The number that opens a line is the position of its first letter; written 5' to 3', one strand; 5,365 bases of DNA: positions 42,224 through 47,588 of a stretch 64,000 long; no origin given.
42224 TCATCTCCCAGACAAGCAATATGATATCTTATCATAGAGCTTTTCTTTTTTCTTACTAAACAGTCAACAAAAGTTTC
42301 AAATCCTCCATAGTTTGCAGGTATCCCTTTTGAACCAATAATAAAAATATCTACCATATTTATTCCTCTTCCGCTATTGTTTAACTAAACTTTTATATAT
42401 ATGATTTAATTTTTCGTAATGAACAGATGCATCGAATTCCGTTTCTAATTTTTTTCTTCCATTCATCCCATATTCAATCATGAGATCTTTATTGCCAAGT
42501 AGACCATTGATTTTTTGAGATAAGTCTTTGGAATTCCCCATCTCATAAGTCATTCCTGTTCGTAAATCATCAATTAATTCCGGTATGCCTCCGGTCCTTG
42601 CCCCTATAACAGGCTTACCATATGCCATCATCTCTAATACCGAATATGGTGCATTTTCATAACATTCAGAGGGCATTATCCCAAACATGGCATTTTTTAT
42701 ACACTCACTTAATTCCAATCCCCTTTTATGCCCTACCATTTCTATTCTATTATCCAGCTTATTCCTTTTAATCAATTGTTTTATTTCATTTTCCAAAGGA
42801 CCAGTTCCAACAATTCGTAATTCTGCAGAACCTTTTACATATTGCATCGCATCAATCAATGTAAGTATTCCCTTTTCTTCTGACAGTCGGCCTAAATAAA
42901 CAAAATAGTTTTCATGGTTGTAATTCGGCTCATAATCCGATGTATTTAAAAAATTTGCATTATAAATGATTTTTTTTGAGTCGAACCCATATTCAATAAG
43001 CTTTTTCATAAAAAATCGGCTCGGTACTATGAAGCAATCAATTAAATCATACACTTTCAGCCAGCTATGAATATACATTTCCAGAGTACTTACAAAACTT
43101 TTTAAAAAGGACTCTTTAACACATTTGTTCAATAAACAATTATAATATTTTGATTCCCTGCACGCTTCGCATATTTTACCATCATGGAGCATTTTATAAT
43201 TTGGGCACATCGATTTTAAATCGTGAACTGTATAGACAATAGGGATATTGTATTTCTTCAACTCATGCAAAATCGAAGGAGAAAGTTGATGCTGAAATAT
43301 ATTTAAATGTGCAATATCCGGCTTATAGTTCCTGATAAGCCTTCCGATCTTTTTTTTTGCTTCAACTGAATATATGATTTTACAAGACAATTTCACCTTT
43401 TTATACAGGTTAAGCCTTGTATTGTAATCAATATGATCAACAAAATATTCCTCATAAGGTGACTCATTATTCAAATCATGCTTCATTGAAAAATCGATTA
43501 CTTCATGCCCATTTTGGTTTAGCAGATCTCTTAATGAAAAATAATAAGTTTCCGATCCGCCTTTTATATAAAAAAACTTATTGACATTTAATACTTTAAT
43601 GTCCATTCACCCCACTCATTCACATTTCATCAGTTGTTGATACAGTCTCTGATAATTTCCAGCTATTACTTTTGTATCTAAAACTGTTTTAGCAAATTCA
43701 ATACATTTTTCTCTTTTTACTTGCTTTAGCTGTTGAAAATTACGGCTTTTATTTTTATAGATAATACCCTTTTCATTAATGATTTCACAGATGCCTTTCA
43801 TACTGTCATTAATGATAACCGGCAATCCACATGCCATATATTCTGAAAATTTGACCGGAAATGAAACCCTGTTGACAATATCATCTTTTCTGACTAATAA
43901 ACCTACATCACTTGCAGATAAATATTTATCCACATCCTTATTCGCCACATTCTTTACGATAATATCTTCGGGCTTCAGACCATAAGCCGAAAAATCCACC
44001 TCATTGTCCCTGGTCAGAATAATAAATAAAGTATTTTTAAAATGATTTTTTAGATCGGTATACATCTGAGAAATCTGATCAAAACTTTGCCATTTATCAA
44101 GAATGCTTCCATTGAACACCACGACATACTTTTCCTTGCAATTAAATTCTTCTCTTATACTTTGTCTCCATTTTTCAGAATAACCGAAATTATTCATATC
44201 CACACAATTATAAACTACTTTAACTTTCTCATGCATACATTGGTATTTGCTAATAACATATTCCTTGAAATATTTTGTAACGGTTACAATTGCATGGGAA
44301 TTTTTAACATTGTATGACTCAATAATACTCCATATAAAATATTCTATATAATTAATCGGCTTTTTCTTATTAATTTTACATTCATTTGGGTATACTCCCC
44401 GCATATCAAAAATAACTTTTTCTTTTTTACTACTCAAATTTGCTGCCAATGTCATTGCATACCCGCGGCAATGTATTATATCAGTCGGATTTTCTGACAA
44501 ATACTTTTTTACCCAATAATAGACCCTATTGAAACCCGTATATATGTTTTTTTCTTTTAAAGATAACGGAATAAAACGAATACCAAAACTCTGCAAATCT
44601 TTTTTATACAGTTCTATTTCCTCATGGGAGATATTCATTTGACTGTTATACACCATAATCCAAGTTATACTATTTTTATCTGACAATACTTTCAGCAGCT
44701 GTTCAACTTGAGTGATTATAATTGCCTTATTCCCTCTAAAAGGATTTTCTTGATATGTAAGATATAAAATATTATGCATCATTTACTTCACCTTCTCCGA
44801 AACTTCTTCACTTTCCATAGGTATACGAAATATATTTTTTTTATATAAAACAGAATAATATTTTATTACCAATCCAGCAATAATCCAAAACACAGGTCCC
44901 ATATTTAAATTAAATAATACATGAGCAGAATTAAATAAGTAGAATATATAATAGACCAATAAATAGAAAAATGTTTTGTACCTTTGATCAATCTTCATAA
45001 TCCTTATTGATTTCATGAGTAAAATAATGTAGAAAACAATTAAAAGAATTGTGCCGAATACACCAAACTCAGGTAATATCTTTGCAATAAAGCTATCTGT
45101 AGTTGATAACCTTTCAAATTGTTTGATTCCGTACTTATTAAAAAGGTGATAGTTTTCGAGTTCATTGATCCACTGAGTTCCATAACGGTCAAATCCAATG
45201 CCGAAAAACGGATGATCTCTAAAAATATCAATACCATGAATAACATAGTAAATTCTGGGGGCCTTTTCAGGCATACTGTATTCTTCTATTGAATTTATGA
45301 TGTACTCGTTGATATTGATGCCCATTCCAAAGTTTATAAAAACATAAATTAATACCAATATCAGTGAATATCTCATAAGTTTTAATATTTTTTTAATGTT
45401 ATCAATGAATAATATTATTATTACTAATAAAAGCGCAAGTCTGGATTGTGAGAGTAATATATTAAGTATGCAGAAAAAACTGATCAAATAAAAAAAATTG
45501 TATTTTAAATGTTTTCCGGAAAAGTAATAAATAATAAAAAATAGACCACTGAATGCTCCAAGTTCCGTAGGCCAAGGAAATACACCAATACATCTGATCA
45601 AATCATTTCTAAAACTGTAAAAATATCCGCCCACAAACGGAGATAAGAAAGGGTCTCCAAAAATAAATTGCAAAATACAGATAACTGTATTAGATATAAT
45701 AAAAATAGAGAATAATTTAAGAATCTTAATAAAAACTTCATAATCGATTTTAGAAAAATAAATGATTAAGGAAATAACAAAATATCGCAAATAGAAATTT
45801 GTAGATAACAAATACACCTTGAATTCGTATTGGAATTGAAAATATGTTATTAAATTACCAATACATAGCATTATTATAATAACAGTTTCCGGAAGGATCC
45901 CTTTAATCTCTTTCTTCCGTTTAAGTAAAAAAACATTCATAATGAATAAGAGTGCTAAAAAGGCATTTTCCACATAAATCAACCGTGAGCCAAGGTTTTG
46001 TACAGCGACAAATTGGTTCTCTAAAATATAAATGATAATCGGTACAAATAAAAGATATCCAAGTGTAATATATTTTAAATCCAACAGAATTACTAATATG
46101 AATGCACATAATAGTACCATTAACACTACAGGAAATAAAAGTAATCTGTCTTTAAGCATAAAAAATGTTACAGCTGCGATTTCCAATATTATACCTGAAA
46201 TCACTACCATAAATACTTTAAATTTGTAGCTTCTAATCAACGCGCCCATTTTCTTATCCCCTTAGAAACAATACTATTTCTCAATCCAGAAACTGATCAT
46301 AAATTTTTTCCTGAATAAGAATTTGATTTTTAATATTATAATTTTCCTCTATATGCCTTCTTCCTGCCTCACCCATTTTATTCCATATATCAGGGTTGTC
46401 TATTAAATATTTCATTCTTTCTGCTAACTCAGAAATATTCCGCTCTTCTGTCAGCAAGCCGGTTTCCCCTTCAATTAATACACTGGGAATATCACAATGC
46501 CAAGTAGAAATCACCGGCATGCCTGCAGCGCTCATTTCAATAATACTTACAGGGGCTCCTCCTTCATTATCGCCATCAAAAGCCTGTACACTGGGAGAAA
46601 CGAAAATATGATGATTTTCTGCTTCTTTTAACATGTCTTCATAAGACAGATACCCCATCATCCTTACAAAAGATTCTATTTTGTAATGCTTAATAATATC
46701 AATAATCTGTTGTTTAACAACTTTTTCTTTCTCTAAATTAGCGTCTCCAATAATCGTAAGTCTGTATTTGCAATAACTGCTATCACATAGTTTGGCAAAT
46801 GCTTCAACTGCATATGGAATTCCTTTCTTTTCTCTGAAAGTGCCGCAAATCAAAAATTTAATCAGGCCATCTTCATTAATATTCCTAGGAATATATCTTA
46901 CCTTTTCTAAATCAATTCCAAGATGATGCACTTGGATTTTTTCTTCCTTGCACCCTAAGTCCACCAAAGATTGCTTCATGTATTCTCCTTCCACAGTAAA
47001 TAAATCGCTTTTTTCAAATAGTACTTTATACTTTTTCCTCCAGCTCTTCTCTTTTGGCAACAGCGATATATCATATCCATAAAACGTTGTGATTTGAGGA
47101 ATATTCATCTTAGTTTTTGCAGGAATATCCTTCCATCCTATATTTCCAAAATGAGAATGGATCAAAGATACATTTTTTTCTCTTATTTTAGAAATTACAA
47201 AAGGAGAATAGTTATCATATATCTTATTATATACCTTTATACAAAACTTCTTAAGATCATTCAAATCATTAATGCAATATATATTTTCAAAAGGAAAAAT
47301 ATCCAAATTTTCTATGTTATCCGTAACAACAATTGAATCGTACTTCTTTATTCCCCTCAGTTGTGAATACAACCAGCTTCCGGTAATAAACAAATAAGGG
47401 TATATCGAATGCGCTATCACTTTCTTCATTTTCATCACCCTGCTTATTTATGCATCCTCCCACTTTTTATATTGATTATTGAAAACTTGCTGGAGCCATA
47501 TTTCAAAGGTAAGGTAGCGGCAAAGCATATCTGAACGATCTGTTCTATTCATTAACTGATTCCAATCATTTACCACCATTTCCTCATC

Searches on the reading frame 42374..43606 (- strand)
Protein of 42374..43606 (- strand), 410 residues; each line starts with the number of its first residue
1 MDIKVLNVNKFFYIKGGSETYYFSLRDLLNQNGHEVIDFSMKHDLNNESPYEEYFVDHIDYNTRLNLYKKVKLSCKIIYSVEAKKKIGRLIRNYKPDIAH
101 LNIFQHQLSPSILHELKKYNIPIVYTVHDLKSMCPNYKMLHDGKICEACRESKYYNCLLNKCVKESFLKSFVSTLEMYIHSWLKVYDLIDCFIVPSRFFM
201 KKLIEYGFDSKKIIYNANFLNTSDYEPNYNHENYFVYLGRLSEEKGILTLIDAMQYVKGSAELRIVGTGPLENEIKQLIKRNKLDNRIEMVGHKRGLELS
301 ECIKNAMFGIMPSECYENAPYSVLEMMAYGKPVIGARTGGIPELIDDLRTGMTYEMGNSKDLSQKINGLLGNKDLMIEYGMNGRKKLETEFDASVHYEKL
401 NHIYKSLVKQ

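Call 12: search_protein_families(library=pfam, proteins=[window:42374-43606:-], max_evalue=0.01)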
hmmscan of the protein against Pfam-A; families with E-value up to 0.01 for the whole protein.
window:42374-43606:- (410 aa): 6 families
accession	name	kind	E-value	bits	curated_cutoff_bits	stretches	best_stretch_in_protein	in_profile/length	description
PF00534.26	Glycos_transf_1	-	3.1e-28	98.9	26.4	1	229-385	12-171/172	Glycosyl transferases group 1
PF13692.12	Glyco_trans_1_4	-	1e-27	97.6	27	1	233-372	2-142/142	Glycosyl transferases group 1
PF13439.12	Glyco_transf_4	-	1.8e-14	54.5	28.5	1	16-222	2-168/170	Glycosyltransferase Family 4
PF13579.12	Glyco_trans_4_4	-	0.00017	22.4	29.7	1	16-216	1-155/158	Glycosyl transferase 4-like domain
PF13524.12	Glyco_trans_1_2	-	0.00022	21.6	25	1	287-394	28-136/144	Glycosyl transferase-like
PF08323.17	Glyco_transf_5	-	0.00043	20.5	22.7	1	49-131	79-169/239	Starch synthase catalytic domain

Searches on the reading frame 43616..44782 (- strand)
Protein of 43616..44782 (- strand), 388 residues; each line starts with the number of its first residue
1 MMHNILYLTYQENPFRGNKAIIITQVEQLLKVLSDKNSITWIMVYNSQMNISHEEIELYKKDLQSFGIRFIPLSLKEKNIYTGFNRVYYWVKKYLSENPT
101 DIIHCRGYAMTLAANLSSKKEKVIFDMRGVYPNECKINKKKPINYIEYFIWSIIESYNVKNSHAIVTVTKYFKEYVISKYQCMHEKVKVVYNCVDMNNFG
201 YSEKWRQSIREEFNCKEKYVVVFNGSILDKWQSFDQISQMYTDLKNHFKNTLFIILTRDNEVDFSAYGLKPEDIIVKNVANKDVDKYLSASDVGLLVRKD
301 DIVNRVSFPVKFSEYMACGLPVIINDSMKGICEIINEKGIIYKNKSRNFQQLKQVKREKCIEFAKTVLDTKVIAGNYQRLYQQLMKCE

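Call 12: search_protein_families(library=pfam, proteins=[window:43616-44782:-], max_evalue=0.01)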
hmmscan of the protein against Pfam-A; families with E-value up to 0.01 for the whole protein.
window:43616-44782:- (388 aa): 4 families
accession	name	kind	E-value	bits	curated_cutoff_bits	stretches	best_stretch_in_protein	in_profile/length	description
PF13439.12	Glyco_transf_4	-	3.3e-11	43.9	28.5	1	61-196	38-168/170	Glycosyltransferase Family 4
PF00534.26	Glycos_transf_1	-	4.1e-10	39.9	26.4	1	208-345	4-143/172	Glycosyl transferases group 1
PF13692.12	Glyco_trans_1_4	-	1.6e-09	38.6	27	1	220-345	3-127/142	Glycosyl transferases group 1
PF13524.12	Glyco_trans_1_2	-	0.0038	17.6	25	1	262-329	15-83/144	Glycosyl transferase-like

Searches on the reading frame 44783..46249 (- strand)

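Call 12: search_protein_families(library=pfam, proteins=[window:44783-46249:-], max_evalue=0.01)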
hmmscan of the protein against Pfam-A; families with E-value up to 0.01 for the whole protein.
window:44783-46249:- (488 aa): 1 family
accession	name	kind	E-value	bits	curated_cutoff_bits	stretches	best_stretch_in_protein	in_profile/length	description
PF04932.20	Wzy_C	-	3.9e-15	56.4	31.7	1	256-404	2-149/149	O-Antigen ligase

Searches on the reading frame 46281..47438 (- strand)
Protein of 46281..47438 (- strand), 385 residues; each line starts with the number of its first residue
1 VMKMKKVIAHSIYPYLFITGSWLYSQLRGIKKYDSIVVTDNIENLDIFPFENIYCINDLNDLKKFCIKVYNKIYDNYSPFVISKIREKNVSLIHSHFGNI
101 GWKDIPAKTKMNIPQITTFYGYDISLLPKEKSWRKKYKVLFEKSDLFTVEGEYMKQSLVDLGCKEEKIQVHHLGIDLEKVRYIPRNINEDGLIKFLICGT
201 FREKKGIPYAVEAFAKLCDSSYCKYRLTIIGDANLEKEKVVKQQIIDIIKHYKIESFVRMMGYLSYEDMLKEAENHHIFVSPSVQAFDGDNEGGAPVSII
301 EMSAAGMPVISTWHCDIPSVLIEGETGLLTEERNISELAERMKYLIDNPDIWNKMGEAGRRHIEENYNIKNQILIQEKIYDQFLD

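Call 61: search_protein_families(library=pfam, proteins=[window:46281-47438:-], max_evalue=0.00001)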
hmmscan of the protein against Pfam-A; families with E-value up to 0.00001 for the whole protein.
window:46281-47438:- (385 aa): 4 families
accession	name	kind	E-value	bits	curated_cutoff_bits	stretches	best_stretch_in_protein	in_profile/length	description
PF00534.26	Glycos_transf_1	-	4.6e-27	95.1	26.4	1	190-361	13-171/172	Glycosyl transferases group 1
PF13692.12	Glyco_trans_1_4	-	7.2e-22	78.6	27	1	195-348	4-142/142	Glycosyl transferases group 1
PF13439.12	Glyco_transf_4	-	1.1e-11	45.5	28.5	1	79-179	62-170/170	Glycosyltransferase Family 4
PF13524.12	Glyco_trans_1_2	-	3.1e-08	34.1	25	1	257-371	28-137/144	Glycosyl transferase-like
